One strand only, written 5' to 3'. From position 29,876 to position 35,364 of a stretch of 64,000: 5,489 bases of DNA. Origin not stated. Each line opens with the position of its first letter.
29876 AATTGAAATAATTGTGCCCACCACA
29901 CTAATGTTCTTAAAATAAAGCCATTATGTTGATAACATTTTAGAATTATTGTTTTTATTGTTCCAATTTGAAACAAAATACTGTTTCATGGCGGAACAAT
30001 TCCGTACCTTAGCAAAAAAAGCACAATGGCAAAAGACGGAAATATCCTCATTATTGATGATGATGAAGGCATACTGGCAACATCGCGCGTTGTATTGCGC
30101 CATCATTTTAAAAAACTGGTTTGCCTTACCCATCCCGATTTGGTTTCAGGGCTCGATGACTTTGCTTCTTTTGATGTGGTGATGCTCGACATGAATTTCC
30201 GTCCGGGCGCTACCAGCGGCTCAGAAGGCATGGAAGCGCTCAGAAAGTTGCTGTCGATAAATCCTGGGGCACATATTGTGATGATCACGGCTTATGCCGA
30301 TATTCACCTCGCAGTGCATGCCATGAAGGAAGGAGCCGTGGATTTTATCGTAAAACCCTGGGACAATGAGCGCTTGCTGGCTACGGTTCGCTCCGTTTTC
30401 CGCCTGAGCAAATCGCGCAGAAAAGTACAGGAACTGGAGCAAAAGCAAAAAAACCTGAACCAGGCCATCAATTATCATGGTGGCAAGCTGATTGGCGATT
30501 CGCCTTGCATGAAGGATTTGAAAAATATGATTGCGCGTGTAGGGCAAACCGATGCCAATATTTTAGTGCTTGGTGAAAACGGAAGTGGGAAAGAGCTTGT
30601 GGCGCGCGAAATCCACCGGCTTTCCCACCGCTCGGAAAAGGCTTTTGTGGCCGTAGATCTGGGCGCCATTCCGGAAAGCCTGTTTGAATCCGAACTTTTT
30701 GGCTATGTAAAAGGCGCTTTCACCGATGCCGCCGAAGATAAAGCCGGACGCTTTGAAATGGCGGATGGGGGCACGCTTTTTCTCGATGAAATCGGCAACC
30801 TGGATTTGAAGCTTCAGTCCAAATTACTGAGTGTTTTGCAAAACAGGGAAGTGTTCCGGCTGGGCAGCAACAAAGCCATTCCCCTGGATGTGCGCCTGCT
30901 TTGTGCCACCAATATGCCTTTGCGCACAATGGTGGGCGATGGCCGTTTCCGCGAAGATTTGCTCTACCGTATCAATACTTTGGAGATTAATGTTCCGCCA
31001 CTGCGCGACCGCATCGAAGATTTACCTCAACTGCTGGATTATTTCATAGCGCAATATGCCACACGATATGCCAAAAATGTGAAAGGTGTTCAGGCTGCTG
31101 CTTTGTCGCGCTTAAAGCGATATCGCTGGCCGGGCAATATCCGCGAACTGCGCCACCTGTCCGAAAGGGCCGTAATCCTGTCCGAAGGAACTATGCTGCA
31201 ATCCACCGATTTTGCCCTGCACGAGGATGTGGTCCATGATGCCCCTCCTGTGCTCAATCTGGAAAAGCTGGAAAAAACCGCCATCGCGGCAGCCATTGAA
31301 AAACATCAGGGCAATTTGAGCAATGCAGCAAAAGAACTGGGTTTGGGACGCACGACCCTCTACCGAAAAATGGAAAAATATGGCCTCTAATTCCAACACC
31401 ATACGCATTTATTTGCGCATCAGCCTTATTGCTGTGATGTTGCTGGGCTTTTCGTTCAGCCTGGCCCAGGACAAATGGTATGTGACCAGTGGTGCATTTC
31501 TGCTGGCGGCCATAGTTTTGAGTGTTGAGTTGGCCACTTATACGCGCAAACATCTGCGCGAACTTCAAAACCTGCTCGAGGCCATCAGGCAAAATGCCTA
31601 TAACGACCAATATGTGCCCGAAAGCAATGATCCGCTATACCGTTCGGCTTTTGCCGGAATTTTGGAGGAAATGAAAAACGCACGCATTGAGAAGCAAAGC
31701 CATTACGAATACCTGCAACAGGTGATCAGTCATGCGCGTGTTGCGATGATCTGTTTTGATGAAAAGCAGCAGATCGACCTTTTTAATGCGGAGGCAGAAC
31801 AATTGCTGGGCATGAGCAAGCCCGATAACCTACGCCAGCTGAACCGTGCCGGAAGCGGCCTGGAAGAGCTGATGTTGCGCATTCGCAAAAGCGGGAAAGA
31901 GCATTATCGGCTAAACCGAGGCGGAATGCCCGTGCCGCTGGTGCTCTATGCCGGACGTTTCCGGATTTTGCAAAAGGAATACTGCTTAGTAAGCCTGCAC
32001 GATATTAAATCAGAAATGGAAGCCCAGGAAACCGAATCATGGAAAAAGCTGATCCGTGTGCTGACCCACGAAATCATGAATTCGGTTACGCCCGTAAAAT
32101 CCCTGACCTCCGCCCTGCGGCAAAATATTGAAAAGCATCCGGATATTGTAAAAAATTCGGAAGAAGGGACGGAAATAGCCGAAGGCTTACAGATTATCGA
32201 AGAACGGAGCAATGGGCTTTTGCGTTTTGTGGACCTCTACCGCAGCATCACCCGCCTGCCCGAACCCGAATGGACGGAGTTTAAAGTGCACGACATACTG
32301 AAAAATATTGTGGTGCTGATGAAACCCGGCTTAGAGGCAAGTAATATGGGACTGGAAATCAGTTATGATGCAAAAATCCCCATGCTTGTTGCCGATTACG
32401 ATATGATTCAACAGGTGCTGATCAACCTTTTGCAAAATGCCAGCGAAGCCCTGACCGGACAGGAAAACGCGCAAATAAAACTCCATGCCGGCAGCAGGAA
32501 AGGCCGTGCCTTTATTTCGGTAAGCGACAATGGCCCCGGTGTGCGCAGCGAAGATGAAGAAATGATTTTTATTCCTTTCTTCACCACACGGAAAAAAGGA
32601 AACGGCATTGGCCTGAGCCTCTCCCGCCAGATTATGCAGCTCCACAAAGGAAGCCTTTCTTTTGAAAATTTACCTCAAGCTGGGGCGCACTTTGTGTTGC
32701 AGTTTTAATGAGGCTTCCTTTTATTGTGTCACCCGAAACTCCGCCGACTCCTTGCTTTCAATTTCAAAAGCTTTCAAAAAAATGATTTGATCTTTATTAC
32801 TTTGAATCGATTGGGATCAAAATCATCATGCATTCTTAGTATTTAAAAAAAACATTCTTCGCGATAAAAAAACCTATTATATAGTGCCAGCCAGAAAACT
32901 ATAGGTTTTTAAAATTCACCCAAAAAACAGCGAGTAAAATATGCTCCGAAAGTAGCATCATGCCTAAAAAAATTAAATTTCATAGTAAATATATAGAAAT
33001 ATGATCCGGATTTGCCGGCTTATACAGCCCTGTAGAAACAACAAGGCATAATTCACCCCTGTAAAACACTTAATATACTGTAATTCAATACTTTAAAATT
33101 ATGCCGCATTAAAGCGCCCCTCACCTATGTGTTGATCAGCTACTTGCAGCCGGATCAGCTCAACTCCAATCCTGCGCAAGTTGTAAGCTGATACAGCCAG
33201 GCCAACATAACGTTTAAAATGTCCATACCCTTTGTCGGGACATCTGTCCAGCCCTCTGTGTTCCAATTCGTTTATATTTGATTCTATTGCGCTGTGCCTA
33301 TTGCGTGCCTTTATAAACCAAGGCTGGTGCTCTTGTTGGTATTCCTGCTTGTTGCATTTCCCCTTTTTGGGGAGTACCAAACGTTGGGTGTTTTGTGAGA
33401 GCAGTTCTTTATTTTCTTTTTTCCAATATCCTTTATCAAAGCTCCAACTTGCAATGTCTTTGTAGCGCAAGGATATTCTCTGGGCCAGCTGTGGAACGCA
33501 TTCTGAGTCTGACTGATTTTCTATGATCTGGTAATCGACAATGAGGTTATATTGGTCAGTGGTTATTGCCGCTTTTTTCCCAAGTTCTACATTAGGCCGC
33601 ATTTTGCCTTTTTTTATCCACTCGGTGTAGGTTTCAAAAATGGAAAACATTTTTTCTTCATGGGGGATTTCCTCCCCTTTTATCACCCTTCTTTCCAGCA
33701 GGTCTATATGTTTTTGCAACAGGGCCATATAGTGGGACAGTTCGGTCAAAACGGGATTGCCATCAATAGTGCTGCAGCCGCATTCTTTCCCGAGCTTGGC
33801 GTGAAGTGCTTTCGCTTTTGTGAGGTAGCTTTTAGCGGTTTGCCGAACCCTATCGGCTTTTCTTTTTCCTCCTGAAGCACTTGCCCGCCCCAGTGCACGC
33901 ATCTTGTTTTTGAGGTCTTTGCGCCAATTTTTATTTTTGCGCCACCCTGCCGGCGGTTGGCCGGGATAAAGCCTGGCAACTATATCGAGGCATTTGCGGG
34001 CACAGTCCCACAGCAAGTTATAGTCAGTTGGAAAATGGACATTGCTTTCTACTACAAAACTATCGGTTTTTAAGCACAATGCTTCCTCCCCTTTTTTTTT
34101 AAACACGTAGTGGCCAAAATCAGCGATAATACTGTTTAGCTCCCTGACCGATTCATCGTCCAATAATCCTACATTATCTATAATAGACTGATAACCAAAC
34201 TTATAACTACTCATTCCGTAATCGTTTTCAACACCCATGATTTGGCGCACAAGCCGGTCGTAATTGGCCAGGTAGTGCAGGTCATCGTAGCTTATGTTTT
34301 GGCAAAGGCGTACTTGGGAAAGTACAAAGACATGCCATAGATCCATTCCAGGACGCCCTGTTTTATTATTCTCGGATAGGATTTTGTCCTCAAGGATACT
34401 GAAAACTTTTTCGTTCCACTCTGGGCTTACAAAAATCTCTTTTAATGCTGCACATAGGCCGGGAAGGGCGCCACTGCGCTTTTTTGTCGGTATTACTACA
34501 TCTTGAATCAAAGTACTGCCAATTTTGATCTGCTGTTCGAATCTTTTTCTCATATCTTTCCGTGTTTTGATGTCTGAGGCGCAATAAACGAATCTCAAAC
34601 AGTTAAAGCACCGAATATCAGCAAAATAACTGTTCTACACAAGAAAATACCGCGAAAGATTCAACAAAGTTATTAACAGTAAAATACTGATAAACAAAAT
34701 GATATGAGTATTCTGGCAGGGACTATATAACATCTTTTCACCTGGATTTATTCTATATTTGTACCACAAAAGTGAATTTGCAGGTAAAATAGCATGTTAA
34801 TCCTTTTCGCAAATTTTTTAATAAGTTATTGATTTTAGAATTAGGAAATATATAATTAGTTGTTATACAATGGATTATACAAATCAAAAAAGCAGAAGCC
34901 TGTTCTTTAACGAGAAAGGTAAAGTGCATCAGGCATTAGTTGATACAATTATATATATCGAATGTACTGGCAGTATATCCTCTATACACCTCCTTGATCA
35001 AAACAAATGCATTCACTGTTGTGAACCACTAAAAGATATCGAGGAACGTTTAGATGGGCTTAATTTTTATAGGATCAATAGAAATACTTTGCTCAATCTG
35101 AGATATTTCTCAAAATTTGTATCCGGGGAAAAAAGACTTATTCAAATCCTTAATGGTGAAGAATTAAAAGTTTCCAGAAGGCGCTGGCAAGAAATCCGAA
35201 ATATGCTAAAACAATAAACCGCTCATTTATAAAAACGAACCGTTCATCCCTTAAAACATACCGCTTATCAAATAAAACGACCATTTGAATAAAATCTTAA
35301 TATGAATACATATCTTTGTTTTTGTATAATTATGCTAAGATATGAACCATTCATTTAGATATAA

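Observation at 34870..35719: Stand-alone LytTR regulator plus four direct repeats phased at 21 bp, copied in front of each cassette and followed by a long conserved leader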

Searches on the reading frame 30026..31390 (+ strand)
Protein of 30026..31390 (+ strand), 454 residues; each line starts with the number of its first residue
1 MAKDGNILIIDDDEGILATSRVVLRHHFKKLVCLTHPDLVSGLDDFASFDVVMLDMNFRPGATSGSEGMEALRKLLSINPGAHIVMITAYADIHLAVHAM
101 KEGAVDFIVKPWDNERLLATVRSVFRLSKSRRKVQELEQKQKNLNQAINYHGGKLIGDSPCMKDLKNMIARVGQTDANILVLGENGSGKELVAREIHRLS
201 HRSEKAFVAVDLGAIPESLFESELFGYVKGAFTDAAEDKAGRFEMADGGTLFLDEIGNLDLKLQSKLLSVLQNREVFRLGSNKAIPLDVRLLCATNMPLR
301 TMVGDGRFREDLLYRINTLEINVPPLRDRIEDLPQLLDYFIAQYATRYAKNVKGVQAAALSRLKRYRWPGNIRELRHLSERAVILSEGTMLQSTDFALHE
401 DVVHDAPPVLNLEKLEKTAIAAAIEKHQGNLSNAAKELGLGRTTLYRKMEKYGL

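Call 7: search_protein_families(library=pfam, proteins=[window:30026-31390:+], max_evalue=0.01)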
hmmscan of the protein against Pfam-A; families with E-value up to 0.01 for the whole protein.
window:30026-31390:+ (454 aa): 10 families
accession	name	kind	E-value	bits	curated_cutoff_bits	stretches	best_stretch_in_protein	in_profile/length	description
PF00158.32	Sigma54_activat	-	5.3e-66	221.9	20.2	1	155-321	1-167/168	Sigma-54 interaction domain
PF25601.1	AAA_lid_14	-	3.5e-22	78.4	27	1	327-397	1-71/87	AAA+ ATPase lid domain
PF14532.12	Sigma54_activ_2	-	1.7e-21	77.3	25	1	156-326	1-138/138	Sigma-54 interaction domain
PF00072.30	Response_reg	-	1.2e-15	58.1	30.2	1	7-121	1-110/111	Response regulator receiver domain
PF02954.25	HTH_8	-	3.1e-15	56.1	22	1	412-452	2-42/42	Bacterial regulatory protein, Fis family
PF07728.20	AAA_5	-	2.2e-07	31.4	22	1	178-283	1-102/139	AAA domain (dynein-related subfamily)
PF18024.7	HTH_50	-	1.8e-06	28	27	1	412-454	8-49/50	Helix-turn-helix domain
PF01078.27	Mg_chelatase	-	0.00026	20.9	20.3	0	238-297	97-158/207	Magnesium chelatase, subunit ChlI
PF07724.20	AAA_2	-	0.00075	20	27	1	177-275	4-103/166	AAA domain (Cdc48 subfamily)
PF19044.6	P-loop_TraG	-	0.0057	15.8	25.8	1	159-219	11-72/413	TraG P-loop domain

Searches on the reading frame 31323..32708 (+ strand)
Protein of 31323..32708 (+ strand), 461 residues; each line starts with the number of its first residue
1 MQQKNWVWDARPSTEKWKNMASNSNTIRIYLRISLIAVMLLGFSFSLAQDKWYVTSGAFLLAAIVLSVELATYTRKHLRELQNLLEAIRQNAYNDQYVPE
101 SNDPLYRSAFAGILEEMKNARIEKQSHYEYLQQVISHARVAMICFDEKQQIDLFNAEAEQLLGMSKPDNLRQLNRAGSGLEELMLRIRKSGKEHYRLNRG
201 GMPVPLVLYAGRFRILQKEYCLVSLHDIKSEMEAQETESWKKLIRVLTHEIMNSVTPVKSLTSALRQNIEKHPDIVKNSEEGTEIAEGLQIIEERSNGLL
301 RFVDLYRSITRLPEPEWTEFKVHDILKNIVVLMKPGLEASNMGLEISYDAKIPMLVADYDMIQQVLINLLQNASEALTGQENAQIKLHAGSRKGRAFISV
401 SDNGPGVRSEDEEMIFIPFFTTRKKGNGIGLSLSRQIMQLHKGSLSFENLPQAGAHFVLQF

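Call 7: search_protein_families(library=pfam, proteins=[window:31323-32708:+], max_evalue=0.01)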
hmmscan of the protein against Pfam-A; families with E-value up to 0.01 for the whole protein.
window:31323-32708:+ (461 aa): 3 families
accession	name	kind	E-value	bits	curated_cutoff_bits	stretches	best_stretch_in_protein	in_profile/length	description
PF02518.31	HATPase_c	-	1.6e-20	74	26.4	1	358-460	2-106/111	Histidine kinase-, DNA gyrase B-, and HSP90-like ATPase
PF14501.12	HATPase_c_5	-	9.9e-05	22.6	22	1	362-449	6-90/102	GHKL domain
PF13188.13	PAS_8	-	0.0068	16.7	21.8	0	129-165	1-37/65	PAS domain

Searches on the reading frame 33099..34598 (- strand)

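Call 6: search_protein_families(library=pfam, proteins=[window:33099-34598:-], max_evalue=0.01)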
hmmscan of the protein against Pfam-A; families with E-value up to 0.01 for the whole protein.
window:33099-34598:- (499 aa): 0 families

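Call 50: search_protein_families(library=ncbifam, proteins=[window:33099-34598:-], max_evalue=0.01)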
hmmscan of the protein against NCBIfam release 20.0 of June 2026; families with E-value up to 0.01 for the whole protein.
window:33099-34598:- (499 aa): 4 families
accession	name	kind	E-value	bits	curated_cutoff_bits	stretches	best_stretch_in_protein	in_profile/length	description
NF033593.1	transpos_ISNCY_1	equivalog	1e-113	380.4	325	1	48-478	12-443/444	ISNCY family transposase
NF033578.1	transpos_IS5_1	equivalog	1.3e-21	77.2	275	1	146-477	107-416/419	IS5 family transposase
NF033551.1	transpos_IS1182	equivalog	3.5e-10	39.4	270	1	343-418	270-346/488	IS1182 family transposase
NF033520.1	transpos_IS982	equivalog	4.5e-05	23.2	130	1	340-475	113-242/243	IS982 family transposase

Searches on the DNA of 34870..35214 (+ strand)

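Call 24: search_rna_families(sources=[L003, L004, L007, L008, L009, L010, L011], threshold=gathering)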
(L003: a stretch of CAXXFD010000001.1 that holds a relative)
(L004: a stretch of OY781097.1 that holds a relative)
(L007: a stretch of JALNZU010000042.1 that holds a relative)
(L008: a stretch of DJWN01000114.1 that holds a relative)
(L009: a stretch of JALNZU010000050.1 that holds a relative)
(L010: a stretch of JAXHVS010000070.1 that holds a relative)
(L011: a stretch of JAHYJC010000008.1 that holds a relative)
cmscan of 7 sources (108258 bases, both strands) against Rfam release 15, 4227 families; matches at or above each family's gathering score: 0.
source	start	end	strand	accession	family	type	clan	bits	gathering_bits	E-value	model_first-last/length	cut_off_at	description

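Call 30: search_rna_families(source=L008, start=10330, end=10700, threshold=evalue, max_evalue=10)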
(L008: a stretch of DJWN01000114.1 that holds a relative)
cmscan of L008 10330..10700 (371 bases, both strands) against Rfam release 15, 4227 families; matches with E-value up to 10: 2.
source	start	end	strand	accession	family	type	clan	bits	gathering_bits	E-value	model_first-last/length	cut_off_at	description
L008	10512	10577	+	RF02098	DGCR5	Gene; lncRNA;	-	18.4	50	0.47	1-49/49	no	DiGeorge syndrome critical region gene 5 conserved region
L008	10380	10474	+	RF00652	MIR478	Gene; miRNA;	-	14.9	50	9.5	1-91/91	no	MIR478 microRNA precursor family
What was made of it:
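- On Known structured RNA families (Rfam 15): No hit in relatives (calls 24, 30).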
